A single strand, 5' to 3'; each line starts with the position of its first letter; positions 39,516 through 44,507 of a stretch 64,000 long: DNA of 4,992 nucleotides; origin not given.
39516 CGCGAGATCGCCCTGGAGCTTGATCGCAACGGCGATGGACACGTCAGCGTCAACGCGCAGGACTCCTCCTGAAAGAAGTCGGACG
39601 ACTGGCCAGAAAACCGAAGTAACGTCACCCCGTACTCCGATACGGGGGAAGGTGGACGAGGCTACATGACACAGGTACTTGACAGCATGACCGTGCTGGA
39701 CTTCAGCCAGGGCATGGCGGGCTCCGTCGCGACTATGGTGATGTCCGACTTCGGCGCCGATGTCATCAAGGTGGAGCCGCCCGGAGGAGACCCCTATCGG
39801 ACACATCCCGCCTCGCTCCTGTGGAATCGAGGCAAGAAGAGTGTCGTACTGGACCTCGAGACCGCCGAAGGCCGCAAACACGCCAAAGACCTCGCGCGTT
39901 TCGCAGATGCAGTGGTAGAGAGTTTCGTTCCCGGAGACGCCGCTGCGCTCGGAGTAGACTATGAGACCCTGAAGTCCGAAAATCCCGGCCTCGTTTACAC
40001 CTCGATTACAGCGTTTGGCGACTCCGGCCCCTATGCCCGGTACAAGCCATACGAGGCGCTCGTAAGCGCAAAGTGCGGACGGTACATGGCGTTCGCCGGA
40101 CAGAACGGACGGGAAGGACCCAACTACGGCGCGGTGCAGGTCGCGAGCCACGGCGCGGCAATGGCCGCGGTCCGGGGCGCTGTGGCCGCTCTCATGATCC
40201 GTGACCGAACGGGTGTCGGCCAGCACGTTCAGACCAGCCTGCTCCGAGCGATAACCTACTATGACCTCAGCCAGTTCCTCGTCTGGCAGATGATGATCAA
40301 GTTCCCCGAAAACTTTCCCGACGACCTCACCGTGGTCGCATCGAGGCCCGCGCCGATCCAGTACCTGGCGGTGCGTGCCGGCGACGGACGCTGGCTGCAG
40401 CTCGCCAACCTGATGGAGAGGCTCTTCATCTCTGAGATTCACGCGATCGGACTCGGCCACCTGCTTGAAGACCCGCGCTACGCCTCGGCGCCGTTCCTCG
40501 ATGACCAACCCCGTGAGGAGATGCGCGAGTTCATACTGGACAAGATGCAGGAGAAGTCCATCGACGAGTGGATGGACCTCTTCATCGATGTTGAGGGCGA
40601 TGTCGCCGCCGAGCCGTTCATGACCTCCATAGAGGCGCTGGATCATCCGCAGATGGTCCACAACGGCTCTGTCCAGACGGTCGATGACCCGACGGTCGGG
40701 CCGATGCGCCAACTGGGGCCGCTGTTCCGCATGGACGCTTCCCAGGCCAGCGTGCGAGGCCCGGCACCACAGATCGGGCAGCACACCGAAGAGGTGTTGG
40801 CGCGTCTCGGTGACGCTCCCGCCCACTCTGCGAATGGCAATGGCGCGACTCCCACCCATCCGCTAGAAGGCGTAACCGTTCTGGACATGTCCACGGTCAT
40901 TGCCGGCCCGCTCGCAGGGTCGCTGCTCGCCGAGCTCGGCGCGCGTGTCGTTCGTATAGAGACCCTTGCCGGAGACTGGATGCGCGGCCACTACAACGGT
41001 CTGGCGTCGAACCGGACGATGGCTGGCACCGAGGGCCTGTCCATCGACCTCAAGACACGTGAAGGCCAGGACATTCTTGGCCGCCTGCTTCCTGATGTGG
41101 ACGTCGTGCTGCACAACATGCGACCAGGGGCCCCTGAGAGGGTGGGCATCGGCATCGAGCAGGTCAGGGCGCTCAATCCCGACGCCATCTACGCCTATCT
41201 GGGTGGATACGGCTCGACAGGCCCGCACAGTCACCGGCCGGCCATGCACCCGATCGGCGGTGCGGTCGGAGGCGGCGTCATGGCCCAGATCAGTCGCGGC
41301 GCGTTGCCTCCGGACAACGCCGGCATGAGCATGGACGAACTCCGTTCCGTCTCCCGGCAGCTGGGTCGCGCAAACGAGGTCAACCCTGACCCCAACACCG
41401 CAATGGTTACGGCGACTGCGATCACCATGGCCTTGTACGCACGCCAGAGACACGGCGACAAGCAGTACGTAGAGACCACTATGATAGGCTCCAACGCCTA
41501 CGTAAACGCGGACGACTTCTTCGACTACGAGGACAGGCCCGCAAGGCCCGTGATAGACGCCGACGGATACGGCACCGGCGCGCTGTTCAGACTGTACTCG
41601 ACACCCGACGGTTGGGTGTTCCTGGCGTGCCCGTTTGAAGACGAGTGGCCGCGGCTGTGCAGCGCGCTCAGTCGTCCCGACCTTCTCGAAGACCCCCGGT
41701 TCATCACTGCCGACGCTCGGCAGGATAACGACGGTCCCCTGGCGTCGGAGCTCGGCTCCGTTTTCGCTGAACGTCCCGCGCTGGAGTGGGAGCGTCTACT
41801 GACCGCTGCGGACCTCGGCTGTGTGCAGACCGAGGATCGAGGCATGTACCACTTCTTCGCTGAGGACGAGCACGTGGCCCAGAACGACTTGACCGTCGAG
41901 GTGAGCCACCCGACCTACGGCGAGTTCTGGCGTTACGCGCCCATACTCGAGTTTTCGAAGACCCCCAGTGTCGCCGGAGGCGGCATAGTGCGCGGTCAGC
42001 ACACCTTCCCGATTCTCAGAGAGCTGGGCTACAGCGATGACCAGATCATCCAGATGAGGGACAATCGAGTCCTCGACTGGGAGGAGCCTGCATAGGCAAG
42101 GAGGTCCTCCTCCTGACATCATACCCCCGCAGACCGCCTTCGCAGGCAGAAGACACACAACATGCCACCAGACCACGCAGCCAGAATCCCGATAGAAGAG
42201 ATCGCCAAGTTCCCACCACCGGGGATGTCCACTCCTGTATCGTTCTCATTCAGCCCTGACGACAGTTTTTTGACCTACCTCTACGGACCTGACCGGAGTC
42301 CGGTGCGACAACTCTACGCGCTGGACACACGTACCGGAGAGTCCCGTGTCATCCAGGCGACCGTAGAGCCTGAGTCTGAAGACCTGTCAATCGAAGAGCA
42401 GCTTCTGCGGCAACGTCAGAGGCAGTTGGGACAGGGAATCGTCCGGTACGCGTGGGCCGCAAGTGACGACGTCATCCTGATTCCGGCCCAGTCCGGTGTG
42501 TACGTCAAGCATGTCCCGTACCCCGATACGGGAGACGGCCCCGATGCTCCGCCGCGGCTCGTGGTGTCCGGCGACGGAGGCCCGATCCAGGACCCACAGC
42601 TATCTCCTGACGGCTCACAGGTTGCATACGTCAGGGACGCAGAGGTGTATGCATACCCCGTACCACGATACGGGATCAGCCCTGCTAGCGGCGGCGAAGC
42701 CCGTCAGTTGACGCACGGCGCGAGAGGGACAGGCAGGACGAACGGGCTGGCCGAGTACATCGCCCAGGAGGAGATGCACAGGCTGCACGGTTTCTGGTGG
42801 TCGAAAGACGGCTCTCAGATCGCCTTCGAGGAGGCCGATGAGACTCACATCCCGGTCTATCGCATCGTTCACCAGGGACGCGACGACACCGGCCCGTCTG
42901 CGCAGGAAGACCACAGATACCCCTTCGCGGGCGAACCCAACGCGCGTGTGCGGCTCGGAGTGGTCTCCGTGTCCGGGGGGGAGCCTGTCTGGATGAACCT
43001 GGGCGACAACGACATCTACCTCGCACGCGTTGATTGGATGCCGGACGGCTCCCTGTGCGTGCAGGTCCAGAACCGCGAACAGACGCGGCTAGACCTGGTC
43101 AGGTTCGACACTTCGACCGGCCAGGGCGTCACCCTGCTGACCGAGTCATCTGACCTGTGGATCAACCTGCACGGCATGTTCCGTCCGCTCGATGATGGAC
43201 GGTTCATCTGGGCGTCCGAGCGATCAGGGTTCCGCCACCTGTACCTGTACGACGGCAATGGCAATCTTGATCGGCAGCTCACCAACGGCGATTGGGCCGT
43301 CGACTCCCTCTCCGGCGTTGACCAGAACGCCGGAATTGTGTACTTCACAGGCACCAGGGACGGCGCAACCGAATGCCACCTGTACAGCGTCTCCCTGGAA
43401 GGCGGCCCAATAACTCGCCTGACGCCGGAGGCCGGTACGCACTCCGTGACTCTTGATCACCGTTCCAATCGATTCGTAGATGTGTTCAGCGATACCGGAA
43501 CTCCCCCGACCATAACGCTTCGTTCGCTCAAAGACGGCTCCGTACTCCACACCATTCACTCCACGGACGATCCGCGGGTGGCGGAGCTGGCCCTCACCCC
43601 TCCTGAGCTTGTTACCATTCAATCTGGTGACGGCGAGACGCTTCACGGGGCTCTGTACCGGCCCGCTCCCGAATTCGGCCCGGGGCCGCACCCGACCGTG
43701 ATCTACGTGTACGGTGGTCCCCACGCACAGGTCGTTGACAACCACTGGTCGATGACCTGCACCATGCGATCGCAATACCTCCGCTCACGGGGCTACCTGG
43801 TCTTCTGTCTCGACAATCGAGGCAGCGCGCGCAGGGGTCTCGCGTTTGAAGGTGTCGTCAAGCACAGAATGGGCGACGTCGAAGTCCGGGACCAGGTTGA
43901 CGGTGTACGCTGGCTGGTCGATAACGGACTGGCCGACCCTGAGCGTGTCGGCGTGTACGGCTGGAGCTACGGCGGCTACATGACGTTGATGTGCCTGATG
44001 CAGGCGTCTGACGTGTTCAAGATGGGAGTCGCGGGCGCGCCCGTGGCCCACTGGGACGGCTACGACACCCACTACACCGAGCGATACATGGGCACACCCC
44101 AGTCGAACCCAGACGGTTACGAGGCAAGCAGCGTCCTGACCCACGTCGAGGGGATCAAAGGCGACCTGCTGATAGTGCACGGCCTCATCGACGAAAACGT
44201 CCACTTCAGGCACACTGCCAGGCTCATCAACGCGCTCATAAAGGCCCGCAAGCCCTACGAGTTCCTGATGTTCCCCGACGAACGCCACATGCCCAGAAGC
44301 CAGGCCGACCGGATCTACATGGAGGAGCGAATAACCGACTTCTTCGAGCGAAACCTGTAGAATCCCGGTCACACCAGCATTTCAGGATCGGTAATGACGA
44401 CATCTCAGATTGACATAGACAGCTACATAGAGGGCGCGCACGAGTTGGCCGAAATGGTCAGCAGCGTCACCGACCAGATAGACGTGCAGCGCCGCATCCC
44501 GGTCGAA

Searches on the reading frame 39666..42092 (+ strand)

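Call 35: search_protein_families(library=pfam, proteins=[window:39666-42092:+], max_evalue=0.0001)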
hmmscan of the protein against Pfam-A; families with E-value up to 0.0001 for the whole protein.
window:39666-42092:+ (809 aa): 1 family
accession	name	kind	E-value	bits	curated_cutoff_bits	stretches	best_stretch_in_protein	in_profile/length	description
PF02515.22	CoA_transf_3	-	4.3e-154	513.5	23.3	2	5-374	1-366/366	CoA-transferase family III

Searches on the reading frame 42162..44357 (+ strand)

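Call 35: search_protein_families(library=pfam, proteins=[window:42162-44357:+], max_evalue=0.0001)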
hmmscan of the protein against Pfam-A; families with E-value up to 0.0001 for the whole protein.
window:42162-44357:+ (732 aa): 5 families
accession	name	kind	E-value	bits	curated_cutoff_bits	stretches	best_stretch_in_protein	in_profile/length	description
PF00930.27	DPPIV_N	-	2.4e-87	293.4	22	1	140-449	43-354/354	Dipeptidyl peptidase IV (DPP IV) N-terminal region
PF00326.27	Peptidase_S9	-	4.5e-60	203.2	22.6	1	536-732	6-210/213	Prolyl oligopeptidase family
PF02129.25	Peptidase_S15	-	1.4e-13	51.6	23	1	490-643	1-143/262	X-Pro dipeptidyl-peptidase (S15 family)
PF20434.5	BD-FAE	-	8.2e-08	32.5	26.8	0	506-614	9-109/215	BD-FAE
PF01738.24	DLH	-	1.2e-05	25.5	21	1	556-723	60-201/217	Dienelactone hydrolase family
